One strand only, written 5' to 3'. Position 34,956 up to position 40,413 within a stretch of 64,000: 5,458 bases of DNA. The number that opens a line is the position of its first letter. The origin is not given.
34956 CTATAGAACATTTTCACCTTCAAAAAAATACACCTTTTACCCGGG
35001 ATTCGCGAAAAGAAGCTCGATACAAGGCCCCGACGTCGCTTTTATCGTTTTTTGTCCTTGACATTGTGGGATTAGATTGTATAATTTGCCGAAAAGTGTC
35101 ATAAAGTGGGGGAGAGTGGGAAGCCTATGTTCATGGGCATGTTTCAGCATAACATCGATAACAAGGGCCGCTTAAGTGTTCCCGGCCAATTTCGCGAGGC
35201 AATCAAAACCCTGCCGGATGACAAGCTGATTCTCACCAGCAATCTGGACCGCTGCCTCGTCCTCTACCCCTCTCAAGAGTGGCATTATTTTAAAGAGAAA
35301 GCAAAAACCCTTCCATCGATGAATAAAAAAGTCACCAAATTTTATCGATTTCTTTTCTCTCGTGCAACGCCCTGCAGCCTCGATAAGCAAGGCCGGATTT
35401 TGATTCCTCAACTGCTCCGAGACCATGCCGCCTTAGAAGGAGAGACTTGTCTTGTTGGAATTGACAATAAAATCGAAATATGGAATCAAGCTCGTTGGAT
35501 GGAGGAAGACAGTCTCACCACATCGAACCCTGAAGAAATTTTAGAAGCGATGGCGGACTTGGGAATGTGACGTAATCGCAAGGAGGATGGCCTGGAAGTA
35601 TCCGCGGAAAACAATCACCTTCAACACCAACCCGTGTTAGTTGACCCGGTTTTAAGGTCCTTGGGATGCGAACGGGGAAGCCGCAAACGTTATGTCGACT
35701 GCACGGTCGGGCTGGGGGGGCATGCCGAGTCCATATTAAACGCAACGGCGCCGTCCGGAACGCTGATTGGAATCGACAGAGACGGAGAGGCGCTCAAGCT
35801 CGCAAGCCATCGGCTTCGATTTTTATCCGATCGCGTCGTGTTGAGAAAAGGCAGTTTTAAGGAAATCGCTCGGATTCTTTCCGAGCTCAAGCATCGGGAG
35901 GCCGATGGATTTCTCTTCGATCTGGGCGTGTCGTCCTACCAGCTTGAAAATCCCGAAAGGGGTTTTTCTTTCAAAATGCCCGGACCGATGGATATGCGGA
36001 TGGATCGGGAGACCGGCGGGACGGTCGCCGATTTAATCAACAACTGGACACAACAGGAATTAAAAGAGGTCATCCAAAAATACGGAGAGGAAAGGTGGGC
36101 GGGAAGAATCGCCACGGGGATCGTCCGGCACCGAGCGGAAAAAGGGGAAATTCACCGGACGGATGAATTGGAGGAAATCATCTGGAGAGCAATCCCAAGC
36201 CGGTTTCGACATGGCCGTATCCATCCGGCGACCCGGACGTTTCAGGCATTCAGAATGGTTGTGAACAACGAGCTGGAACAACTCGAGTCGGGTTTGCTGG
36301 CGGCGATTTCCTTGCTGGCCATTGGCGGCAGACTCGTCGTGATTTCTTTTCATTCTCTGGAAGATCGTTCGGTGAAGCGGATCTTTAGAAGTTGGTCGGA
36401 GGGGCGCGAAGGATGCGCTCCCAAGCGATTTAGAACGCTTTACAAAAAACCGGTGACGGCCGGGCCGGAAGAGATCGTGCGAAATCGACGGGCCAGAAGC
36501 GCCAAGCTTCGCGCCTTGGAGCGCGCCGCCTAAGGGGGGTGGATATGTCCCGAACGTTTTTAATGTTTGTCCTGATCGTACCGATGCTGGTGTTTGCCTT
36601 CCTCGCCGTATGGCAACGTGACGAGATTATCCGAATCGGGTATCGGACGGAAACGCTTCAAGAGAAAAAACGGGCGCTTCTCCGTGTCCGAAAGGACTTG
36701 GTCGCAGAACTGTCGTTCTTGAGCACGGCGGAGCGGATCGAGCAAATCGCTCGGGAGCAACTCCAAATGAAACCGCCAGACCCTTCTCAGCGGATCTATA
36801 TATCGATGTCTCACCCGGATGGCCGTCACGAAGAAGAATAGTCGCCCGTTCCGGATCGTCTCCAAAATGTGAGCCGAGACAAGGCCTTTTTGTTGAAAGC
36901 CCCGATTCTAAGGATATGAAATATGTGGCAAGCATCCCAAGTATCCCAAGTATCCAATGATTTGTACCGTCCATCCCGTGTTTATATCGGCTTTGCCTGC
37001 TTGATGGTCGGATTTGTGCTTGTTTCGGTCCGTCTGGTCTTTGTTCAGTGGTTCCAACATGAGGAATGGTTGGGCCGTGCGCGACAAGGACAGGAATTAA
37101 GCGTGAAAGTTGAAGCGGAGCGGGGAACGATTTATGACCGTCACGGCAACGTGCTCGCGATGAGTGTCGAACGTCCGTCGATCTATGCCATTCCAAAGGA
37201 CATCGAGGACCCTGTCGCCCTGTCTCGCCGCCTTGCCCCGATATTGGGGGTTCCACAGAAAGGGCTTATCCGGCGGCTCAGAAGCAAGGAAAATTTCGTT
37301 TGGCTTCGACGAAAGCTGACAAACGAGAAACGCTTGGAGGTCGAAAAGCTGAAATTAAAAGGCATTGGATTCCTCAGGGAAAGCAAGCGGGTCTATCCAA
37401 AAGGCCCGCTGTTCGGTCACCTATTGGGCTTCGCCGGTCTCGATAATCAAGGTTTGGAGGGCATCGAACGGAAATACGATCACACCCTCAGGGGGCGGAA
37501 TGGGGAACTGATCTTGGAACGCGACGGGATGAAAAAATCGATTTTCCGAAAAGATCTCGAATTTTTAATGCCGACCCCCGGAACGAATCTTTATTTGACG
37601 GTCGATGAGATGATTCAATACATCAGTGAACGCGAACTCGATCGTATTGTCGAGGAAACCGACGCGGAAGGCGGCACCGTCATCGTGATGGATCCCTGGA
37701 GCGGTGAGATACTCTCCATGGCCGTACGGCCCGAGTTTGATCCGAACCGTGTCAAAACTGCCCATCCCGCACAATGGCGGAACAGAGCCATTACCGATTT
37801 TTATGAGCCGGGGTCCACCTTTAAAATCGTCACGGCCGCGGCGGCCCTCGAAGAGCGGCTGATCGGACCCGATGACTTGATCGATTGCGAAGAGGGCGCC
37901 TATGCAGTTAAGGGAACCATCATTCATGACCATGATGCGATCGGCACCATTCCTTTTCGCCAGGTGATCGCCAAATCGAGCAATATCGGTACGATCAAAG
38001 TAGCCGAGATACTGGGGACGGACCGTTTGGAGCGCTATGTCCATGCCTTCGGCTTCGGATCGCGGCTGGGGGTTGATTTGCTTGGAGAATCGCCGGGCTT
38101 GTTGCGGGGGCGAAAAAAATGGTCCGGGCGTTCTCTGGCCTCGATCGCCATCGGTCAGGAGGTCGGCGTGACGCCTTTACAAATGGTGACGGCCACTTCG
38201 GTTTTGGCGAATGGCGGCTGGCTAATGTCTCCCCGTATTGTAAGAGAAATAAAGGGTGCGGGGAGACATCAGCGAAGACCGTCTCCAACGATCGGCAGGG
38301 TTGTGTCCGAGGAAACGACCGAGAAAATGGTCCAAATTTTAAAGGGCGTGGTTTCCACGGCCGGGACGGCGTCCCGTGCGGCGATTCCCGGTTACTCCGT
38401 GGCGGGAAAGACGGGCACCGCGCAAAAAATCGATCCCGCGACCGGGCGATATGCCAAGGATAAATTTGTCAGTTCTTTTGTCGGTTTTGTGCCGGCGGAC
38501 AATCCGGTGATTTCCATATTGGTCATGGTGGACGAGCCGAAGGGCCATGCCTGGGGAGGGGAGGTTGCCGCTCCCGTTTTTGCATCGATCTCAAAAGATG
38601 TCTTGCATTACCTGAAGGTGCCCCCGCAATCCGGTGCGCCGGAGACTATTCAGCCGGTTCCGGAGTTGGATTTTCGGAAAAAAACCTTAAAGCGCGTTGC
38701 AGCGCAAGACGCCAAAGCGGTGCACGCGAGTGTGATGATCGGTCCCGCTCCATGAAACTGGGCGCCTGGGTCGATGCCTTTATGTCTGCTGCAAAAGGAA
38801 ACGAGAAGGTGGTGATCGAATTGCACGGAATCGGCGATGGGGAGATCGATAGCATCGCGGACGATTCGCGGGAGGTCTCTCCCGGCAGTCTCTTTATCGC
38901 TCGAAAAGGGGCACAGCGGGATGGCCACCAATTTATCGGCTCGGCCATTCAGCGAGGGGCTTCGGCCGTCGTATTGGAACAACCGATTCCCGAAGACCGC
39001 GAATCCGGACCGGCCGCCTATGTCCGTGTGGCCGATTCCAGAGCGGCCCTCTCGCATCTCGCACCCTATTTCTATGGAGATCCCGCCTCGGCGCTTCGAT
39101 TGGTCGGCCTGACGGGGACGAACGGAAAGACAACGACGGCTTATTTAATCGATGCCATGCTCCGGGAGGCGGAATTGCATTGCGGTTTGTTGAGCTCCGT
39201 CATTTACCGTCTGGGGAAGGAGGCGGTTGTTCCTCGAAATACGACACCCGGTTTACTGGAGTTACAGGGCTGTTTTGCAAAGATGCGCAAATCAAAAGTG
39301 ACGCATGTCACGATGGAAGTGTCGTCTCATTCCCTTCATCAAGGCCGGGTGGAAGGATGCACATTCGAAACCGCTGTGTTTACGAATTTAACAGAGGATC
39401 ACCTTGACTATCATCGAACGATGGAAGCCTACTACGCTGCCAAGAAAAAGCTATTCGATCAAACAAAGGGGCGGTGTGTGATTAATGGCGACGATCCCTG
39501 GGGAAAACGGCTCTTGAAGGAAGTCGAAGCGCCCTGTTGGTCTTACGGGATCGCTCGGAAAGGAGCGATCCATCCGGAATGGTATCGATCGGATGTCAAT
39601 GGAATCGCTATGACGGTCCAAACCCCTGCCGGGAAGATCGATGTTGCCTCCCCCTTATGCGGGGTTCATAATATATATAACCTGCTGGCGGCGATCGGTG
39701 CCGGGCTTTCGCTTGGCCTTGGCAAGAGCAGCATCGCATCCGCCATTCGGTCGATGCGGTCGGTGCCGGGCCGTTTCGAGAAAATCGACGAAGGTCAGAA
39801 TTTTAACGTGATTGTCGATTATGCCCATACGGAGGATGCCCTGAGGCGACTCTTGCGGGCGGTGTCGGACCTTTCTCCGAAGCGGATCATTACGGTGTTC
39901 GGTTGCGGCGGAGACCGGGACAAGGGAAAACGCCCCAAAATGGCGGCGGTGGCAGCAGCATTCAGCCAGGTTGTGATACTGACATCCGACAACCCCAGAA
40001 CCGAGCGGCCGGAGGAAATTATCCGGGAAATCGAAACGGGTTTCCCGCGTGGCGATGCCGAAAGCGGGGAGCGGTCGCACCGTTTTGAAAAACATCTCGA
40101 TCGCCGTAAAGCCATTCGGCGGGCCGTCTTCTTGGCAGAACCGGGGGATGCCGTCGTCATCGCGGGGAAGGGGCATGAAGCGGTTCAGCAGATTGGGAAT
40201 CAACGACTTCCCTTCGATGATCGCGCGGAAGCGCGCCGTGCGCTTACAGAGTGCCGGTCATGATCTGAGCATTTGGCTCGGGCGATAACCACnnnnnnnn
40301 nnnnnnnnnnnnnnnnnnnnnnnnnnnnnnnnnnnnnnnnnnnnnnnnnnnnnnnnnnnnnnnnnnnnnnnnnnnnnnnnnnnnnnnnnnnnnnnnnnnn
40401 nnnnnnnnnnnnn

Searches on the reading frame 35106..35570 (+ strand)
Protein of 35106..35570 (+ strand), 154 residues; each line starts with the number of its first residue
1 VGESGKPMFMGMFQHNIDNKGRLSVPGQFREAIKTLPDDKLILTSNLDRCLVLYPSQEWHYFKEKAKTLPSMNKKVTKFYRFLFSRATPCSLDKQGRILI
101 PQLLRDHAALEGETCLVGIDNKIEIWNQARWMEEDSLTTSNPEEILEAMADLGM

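Call 12: search_protein_families(library=ncbifam, proteins=[window:35106-35570:+], max_evalue=0.00001)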
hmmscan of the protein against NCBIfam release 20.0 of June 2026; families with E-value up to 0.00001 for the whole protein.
window:35106-35570:+ (154 aa): 6 families
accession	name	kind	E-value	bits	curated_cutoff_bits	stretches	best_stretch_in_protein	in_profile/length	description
TIGR00242.1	TIGR00242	equivalog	2.5e-40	137.7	98.35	1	8-152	1-142/144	division/cell wall cluster transcriptional repressor MraZ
NF001482.0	PRK00326.3-4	equivalog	1.1e-34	119.5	168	1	8-153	1-159/160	division/cell wall cluster transcriptional repressor MraZ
NF001476.0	PRK00326.2-2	equivalog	1.4e-24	86.6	162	1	8-136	4-140/163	division/cell wall cluster transcriptional repressor MraZ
NF001483.0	PRK00326.3-5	equivalog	1.1e-20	74.5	239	1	9-132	3-128/155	division/cell wall cluster transcriptional repressor MraZ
NF001477.0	PRK00326.2-4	equivalog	1.7e-19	70.2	162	1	8-130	3-126/155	division/cell wall cluster transcriptional repressor MraZ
NF001475.0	PRK00326.2-1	equivalog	2e-12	47.3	257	1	8-130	3-126/149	division/cell wall cluster transcriptional repressor MraZ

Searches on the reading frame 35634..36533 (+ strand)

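Call 12: search_protein_families(library=ncbifam, proteins=[window:35634-36533:+], max_evalue=0.00001)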
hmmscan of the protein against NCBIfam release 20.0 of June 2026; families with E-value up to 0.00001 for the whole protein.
window:35634-36533:+ (299 aa): 1 family
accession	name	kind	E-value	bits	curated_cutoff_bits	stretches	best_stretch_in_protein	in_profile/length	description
TIGR00006.1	TIGR00006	equivalog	1.4e-89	300.6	154.3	1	17-297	24-309/310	16S rRNA (cytosine(1402)-N(4))-methyltransferase RsmH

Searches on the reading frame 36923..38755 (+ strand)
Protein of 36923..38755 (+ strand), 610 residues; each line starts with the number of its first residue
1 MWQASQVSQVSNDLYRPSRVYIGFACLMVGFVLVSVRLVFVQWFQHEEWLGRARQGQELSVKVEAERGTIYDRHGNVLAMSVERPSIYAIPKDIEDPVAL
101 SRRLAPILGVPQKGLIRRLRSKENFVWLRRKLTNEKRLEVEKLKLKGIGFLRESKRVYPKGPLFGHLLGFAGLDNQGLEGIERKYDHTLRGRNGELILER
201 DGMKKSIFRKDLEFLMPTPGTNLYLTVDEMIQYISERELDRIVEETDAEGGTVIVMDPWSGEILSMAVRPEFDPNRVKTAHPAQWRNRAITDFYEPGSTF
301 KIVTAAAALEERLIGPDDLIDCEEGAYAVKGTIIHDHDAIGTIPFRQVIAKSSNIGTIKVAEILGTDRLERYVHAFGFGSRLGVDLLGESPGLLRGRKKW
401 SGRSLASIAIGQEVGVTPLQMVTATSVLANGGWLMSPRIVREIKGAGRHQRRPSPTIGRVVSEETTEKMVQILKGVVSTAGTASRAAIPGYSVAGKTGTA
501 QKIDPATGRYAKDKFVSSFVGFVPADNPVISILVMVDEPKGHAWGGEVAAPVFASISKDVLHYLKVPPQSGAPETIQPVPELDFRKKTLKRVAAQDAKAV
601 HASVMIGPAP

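Call 80: search_protein_families(library=ncbifam, proteins=[window:36923-38755:+], max_evalue=1e-40)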
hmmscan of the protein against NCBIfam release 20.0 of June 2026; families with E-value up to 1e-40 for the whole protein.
window:36923-38755:+ (610 aa): 5 families
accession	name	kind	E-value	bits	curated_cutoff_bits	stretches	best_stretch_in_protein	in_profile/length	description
TIGR02214.1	spoVD_pbp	equivalog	3.1e-146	488.3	688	1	28-574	10-568/636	stage V sporulation protein D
NF053573.1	PBP2_PenA_Neis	exception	2e-104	350.2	1105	1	10-568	18-568/572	peptidoglycan D,D-transpeptidase PBP2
TIGR03423.1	pbp2_mrdA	equivalog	3.5e-101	339.6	455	1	19-561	2-591/593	penicillin-binding protein 2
NF011685.0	PRK15105.1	subfamily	4e-87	293.1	737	1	25-570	29-567/588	peptidoglycan glycosyltransferase FtsI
NF038271.1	strep_PBP2X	exception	2.1e-57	194.9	1050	1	138-543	165-597/750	penicillin-binding protein PBP2X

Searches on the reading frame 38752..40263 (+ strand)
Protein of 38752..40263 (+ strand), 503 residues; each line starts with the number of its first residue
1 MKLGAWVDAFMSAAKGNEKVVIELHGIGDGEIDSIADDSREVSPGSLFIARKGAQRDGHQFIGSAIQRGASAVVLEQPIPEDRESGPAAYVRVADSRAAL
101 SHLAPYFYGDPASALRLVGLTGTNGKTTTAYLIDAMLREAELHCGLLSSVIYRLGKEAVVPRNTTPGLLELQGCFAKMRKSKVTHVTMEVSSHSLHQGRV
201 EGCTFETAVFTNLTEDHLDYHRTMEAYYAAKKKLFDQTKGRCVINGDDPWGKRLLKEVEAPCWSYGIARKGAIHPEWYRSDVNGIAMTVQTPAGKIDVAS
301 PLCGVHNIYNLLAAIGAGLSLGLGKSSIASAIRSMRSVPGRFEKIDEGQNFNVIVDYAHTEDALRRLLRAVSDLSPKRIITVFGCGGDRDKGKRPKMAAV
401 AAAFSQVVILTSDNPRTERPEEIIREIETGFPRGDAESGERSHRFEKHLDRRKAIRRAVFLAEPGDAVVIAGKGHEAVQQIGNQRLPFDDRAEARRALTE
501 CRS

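Call 80: search_protein_families(library=ncbifam, proteins=[window:38752-40263:+], max_evalue=1e-40)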
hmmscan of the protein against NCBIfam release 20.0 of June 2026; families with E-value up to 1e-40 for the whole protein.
window:38752-40263:+ (503 aa): 10 families
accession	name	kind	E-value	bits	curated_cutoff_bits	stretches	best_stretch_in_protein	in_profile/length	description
NF001126.0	PRK00139.1-4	equivalog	4.3e-168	559.8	373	1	23-500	14-484/486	UDP-N-acetylmuramoyl-L-alanyl-D-glutamate--2,6-diaminopimelate ligase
NF008896.0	PRK11929.1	equivalog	3.3e-158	528.3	1023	1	33-499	30-499/965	bifunctional UDP-N-acetylmuramoyl-L-alanyl-D-glutamate--2,6-diaminopimelate ligase MurE/UDP-N-acetylmuramoyl-tripeptide--D-alanyl-D-alanine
TIGR01085.1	murE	subfamily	4.2e-150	500.8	257.3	1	31-498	3-471/472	UDP-N-acetylmuramyl-tripeptide synthetase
NF001124.0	PRK00139.1-2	equivalog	1.2e-140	469.6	476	1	25-501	21-495/500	UDP-N-acetylmuramoyl-L-alanyl-D-glutamate--2,6-diaminopimelate ligase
NF001123.0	PRK00139.1-1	equivalog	1.9e-118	396.2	586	1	29-498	17-489/493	UDP-N-acetylmuramoyl-L-alanyl-D-glutamate--2,6-diaminopimelate ligase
NF010628.0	PRK14022.1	equivalog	9e-97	324.8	536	1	29-489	32-471/483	UDP-N-acetylmuramoyl-L-alanyl-D-glutamate--L-lysine ligase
NF001130.0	PRK00139.2-4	equivalog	2e-59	201.7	715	0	29-247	28-246/516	UDP-N-acetylmuramoyl-L-alanyl-D-glutamate--2,6-diaminopimelate ligase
NF001127.0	PRK00139.2-1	equivalog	3.7e-50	171.1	997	0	31-246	30-245/520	UDP-N-acetylmuramoyl-L-alanyl-D-glutamate--2,6-diaminopimelate ligase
NF001129.0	PRK00139.2-3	equivalog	4.2e-43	147.6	762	1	31-490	40-506/517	UDP-N-acetylmuramoyl-L-alanyl-D-glutamate--2,6-diaminopimelate ligase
TIGR01143.1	murF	subfamily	9.1e-43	146.8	288.6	0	38-139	2-98/418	UDP-N-acetylmuramoyl-tripeptide--D-alanyl-D-alanine ligase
